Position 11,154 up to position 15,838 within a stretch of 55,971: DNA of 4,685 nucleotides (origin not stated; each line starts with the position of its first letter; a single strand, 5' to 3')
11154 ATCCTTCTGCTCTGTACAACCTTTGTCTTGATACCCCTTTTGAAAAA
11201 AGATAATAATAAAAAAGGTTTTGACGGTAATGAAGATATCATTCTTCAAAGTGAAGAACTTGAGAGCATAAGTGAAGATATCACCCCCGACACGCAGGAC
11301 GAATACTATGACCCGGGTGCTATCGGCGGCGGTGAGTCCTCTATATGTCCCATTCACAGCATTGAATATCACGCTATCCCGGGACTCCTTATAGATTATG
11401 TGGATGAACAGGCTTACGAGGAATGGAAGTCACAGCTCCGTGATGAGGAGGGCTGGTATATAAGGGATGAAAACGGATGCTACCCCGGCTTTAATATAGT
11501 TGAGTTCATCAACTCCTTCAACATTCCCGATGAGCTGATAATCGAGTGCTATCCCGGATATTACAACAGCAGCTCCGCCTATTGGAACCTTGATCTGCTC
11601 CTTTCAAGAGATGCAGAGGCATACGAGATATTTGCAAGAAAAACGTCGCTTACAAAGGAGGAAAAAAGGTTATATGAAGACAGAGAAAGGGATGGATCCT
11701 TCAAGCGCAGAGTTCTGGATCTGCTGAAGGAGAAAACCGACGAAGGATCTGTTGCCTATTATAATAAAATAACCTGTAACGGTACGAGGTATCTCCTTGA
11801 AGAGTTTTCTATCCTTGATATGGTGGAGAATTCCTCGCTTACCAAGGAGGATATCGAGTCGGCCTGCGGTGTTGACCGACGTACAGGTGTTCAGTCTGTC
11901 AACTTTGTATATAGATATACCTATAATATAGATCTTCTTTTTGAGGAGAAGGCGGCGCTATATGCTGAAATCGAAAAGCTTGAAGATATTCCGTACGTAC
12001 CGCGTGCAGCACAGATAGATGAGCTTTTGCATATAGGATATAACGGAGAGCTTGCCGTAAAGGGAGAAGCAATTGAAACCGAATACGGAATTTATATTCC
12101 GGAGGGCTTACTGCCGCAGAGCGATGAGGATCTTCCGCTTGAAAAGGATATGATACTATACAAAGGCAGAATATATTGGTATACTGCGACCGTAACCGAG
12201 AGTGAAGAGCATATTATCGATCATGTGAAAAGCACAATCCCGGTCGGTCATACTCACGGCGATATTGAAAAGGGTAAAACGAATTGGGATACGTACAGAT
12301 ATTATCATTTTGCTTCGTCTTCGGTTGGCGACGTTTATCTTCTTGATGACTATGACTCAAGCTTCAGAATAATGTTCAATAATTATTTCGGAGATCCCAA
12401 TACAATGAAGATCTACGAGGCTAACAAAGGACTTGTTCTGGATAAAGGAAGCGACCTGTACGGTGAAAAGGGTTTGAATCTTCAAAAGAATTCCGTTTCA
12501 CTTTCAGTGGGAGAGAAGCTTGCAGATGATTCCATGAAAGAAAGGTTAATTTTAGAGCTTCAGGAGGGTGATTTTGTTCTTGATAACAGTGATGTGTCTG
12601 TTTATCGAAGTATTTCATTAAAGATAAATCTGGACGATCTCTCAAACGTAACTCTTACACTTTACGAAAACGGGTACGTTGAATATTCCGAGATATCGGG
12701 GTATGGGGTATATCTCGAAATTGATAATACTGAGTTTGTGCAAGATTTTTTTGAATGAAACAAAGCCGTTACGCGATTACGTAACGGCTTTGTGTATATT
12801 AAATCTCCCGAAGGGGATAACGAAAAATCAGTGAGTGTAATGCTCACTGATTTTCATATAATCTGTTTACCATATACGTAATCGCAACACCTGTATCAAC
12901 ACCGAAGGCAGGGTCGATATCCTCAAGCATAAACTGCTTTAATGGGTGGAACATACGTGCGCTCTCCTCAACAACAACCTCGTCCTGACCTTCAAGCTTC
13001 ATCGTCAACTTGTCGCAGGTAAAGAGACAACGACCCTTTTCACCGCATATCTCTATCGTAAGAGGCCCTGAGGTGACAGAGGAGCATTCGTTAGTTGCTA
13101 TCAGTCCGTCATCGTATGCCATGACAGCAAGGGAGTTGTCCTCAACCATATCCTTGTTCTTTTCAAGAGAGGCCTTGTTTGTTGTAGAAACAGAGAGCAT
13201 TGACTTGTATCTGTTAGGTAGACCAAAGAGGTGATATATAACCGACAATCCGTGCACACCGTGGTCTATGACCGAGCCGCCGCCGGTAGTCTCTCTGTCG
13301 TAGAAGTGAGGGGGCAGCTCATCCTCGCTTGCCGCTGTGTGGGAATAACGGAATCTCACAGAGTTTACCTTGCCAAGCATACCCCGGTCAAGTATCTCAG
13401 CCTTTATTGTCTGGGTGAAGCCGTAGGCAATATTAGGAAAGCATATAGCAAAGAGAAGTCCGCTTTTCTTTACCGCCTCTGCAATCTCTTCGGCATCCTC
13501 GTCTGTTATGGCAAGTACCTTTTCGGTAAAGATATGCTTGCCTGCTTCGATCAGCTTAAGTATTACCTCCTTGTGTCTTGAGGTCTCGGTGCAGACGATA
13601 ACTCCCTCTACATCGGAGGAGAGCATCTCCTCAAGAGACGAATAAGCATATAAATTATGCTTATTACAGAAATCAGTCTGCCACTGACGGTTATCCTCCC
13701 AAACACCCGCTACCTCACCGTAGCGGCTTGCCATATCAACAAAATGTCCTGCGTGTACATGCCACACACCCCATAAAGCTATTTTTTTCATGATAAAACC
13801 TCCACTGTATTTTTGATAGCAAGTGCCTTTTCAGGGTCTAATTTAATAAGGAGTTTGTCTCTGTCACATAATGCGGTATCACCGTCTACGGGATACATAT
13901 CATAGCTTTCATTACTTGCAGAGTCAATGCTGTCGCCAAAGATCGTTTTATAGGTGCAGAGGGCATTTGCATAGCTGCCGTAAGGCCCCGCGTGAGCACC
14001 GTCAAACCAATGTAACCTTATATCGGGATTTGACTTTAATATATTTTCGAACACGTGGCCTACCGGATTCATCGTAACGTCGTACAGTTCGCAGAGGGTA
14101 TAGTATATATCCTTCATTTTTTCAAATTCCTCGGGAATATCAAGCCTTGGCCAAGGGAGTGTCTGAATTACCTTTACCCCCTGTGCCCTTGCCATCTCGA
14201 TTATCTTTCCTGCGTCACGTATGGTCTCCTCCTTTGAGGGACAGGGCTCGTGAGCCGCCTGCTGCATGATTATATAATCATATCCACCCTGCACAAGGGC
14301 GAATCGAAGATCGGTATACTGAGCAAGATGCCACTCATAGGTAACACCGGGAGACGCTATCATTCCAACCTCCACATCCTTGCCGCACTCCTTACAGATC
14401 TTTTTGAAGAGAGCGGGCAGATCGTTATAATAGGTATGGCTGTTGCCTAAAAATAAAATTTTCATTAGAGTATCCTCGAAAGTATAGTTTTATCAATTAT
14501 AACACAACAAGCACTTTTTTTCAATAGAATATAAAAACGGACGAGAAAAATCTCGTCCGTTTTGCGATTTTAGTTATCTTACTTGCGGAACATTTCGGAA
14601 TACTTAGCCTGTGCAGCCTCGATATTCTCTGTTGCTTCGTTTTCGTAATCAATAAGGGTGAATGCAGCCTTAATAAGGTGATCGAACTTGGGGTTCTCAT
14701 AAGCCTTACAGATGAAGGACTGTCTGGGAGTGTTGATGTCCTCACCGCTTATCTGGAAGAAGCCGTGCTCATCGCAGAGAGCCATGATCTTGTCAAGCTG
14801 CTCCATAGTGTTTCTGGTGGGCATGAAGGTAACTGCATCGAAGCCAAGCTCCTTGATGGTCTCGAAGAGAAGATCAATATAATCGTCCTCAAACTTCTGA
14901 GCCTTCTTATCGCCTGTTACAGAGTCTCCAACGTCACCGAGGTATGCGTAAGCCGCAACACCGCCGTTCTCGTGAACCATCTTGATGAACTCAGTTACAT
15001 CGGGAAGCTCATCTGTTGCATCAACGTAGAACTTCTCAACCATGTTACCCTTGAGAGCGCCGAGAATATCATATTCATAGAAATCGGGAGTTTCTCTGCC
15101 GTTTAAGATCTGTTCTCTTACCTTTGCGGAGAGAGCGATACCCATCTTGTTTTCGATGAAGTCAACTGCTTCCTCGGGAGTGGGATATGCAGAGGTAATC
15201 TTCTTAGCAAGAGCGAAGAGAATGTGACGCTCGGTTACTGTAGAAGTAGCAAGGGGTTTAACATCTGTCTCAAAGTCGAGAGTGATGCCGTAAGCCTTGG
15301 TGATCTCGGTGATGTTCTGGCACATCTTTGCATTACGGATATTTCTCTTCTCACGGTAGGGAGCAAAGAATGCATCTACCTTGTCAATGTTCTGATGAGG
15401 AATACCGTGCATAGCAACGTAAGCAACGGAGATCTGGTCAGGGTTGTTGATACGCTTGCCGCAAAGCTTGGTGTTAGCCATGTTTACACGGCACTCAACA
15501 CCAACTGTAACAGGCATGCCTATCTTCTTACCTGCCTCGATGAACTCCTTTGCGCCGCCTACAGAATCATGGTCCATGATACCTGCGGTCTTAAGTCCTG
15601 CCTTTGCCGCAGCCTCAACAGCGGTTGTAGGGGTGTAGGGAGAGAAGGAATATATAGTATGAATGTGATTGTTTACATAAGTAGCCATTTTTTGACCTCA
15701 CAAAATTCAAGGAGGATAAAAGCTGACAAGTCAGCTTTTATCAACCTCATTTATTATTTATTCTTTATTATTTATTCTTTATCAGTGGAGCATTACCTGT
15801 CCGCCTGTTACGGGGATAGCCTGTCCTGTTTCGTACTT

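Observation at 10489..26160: Family of three sigma/anti-sigma-like modules plus one free lipoprotein sharing an unrecognised extracytoplasmic domain of about 240 aa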

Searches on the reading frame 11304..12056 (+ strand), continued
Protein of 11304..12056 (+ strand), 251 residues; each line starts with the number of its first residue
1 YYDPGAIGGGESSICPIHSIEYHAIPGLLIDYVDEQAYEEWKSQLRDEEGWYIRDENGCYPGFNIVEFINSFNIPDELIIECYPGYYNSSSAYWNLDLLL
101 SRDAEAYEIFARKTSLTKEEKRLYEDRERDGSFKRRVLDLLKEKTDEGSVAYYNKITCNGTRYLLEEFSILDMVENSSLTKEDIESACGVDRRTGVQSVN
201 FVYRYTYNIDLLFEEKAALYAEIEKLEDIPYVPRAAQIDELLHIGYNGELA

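Call 77: list_cluster_members(proteins=[P0013, P0017, P0019, P0022, P0026, P0032, P0092, P0101, P0041, P0160])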
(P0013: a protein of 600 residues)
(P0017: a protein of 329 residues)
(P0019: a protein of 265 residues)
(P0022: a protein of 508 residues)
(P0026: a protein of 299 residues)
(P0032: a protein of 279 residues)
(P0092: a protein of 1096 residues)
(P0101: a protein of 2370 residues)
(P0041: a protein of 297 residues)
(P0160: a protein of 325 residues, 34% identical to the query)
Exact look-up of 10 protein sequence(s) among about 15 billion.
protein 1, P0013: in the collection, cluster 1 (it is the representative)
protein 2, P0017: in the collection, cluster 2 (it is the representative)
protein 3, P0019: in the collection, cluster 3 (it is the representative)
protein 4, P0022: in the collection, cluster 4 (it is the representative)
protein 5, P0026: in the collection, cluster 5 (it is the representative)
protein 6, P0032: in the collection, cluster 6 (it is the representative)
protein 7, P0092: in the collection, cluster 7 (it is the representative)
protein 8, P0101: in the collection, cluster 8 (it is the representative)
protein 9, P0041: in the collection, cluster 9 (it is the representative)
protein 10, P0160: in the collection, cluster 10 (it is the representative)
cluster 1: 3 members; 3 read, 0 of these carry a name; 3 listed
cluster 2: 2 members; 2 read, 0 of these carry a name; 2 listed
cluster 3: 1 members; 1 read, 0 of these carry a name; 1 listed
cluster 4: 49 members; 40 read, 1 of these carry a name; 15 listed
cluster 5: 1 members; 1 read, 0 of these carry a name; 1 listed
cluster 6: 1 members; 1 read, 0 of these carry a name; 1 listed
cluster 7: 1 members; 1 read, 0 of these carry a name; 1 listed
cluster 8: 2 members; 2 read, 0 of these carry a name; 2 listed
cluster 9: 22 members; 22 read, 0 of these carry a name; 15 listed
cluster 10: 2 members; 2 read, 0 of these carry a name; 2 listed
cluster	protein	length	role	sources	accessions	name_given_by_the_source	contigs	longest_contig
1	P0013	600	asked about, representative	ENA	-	-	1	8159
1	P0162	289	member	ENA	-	-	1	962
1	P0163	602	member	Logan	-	-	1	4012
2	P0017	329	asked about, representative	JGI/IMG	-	-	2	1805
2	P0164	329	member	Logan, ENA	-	-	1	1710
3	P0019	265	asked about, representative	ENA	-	-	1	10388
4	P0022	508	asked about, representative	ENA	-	-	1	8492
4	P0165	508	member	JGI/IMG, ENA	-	molybdopterin converting factor small subunit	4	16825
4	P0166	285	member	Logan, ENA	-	-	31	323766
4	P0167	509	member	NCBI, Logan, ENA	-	-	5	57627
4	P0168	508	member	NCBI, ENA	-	-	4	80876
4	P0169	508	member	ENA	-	-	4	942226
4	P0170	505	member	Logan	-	-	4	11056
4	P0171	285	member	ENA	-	-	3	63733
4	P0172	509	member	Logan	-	-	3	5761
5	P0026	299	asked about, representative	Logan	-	-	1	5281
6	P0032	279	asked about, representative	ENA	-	-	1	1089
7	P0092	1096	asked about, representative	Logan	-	-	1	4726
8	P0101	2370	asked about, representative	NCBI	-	-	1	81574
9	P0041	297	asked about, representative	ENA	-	-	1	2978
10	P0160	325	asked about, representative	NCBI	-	-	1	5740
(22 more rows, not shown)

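Call 78: find_encoding_contigs(protein=P0019, flank=5000, max_places=2)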
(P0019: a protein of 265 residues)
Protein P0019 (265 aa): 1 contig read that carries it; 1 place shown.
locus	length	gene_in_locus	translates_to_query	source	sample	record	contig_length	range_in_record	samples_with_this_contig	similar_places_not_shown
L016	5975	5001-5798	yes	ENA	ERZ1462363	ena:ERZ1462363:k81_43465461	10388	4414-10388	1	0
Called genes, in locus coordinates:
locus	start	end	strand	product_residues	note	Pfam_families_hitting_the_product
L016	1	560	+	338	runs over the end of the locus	PF12146:Hydrolase_4, PF00561:Abhydrolase_1 (faint)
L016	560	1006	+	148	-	PF03652:RuvX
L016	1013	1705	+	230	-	PF00072:Response_reg, PF00486:Trans_reg_C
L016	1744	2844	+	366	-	PF00672:HAMP, PF00512:HisKA, PF02518:HATPase_c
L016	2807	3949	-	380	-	PF07454:SpoIIP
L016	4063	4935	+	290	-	PF00144:Beta-lactamase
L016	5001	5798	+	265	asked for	-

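Call 79: find_encoding_contigs(protein=P0101, flank=4000, max_places=2)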
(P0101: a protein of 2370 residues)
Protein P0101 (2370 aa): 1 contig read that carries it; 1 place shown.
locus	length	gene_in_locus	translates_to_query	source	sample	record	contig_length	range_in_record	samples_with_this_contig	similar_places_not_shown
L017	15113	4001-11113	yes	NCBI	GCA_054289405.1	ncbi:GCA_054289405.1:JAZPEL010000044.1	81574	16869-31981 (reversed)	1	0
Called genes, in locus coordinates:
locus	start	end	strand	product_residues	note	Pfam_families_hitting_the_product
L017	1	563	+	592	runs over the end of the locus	PF17297:PEPCK_N, PF00821:PEPCK_GTP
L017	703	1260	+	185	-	PF04542:Sigma70_r2 (weak), PF08281:Sigma70_r4_2 (weak), PF04545:Sigma70_r4 (weak)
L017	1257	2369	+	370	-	PF13306:LRR_5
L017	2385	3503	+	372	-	PF13306:LRR_5 (faint)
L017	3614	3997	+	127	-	PF03965:Penicillinase_R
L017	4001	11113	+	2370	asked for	PF05569:Peptidase_M56, PF16800:Endopep_inhib (weak)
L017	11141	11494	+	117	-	-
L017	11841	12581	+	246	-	PF01554:MatE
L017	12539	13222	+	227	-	PF01554:MatE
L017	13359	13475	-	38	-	-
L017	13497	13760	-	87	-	-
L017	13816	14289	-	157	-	-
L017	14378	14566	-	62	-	-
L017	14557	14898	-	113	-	PF13240:Zn_Ribbon_1 (weak), PF13248:Zn_ribbon_3 (weak)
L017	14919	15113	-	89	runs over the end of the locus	PF17032:Zn_ribbon_15 (faint), PF13240:Zn_Ribbon_1 (faint), PF18912:DZR_2 (faint), PF12773:DZR, PF13248:Zn_ribbon_3 (weak)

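Call 81: find_encoding_contigs(protein=P0031, flank=6000, max_places=2)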
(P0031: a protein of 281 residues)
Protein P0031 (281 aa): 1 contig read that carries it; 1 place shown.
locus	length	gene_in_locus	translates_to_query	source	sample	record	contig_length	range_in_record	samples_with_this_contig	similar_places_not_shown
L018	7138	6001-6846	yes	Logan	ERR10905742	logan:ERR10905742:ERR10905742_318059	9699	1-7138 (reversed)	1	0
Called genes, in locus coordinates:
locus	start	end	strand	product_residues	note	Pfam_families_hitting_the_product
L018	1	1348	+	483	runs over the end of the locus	PF04892:VanZ-LLP1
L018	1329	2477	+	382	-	PF01636:APH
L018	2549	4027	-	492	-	PF00072:Response_reg, PF12833:HTH_18, PF00165:HTH_AraC (weak)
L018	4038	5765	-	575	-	PF06580:His_kinase, PF02518:HATPase_c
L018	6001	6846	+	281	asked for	-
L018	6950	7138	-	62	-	?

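Call 85: search_protein_families(library=pfam, proteins=[P0078, P0086, P0132, P0142, P0057, P0068, P0016, P0009], max_evalue=1)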
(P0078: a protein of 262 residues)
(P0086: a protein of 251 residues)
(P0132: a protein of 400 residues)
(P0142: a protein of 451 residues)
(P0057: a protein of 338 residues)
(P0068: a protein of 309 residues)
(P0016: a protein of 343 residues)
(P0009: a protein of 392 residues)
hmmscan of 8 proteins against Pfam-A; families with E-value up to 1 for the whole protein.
P0078 (262 aa): 1 family
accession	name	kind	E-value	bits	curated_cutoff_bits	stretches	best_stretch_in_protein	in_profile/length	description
PF13490.11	zf-HC2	-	1.2e-08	35.3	22.2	1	8-37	5-34/35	Putative zinc-finger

P0086 (251 aa): 2 families
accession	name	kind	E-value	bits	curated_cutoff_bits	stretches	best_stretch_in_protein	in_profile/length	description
PF13490.11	zf-HC2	-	8e-07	29.5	22.2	1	2-29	8-35/35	Putative zinc-finger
PF09480.15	PrgH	-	0.1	12.3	25.8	1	43-117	99-171/373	Type III secretion system protein PrgH-EprH (PrgH)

P0132 (400 aa): 0 families

P0142 (451 aa): 1 family
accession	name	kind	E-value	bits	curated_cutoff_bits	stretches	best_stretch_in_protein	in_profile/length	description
PF05940.17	NnrS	-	0.22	11.3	28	1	62-101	154-191/371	NnrS protein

P0057 (338 aa): 3 families
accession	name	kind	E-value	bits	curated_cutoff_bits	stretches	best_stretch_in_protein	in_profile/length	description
PF25616.1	PhiKZ_gp35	-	0.018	14.5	35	1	70-161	118-207/271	Bacteriophage PhiKZ capsid decoration protein gp35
PF06072.16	Herpes_US9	-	0.071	13.4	23.7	1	3-50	6-51/61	Alphaherpesvirus tegument protein US9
PF13731.11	WxL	-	0.58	10.5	25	1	74-113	9-46/214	WxL domain surface cell wall-binding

P0068 (309 aa): 0 families

P0016 (343 aa): 2 families
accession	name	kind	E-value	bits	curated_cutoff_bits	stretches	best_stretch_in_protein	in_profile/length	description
PF19721.4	DUF6215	-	0.035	14.1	27.1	1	37-78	5-45/135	Family of unknown function (DUF6215)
PF13023.12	HD_3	-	0.15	12.4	22.5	1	218-258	73-113/165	HD domain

P0009 (392 aa): 3 families
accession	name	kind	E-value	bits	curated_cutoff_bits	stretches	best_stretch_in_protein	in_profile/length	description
PF20187.3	DUF6550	-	3.3e-05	24.6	27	1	86-161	7-81/190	Family of unknown function (DUF6550)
PF24197.1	DUF7422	-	0.12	13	27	1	215-233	48-66/69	Family of unknown function (DUF7422)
PF10814.13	CwsA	-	0.35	11.6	26.7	1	59-121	61-122/134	Cell wall synthesis protein CwsA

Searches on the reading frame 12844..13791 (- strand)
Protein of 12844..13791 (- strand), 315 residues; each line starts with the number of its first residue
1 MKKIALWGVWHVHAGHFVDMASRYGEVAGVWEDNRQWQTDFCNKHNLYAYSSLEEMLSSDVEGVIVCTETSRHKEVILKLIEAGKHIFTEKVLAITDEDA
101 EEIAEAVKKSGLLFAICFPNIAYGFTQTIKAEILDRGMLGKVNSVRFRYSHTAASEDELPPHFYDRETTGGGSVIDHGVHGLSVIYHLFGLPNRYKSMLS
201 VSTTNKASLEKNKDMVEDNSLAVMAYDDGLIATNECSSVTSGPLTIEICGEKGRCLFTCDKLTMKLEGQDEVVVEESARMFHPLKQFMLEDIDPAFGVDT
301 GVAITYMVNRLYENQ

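Call 14: search_protein_families(library=pfam, proteins=[window:12844-13791:-], max_evalue=0.001)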
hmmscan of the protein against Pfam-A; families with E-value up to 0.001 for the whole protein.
window:12844-13791:- (315 aa): 4 families
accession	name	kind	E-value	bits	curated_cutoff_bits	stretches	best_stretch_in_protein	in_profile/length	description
PF22725.1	GFO_IDH_MocA_C3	-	1.1e-20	74.3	27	1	132-254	6-122/124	GFO/IDH/MocA C-terminal domain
PF01408.29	GFO_IDH_MocA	-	1e-17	65.4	24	1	12-115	14-117/120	Oxidoreductase family, NAD-binding Rossmann fold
PF02894.22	GFO_IDH_MocA_C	-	2.5e-15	57.3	22.9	1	132-279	2-146/218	Oxidoreductase family, C-terminal alpha/beta domain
PF03447.22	NAD_binding_3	-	0.00037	21.6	24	0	26-111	23-110/116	Homoserine dehydrogenase, NAD binding domain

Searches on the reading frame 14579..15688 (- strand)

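Call 14: search_protein_families(library=pfam, proteins=[window:14579-15688:-], max_evalue=0.001)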
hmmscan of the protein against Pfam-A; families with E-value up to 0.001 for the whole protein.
window:14579-15688:- (369 aa): 1 family
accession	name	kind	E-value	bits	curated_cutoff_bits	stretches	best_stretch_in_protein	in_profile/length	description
PF02811.25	PHP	-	1.5e-10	42.1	26.4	1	8-126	3-88/164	PHP domain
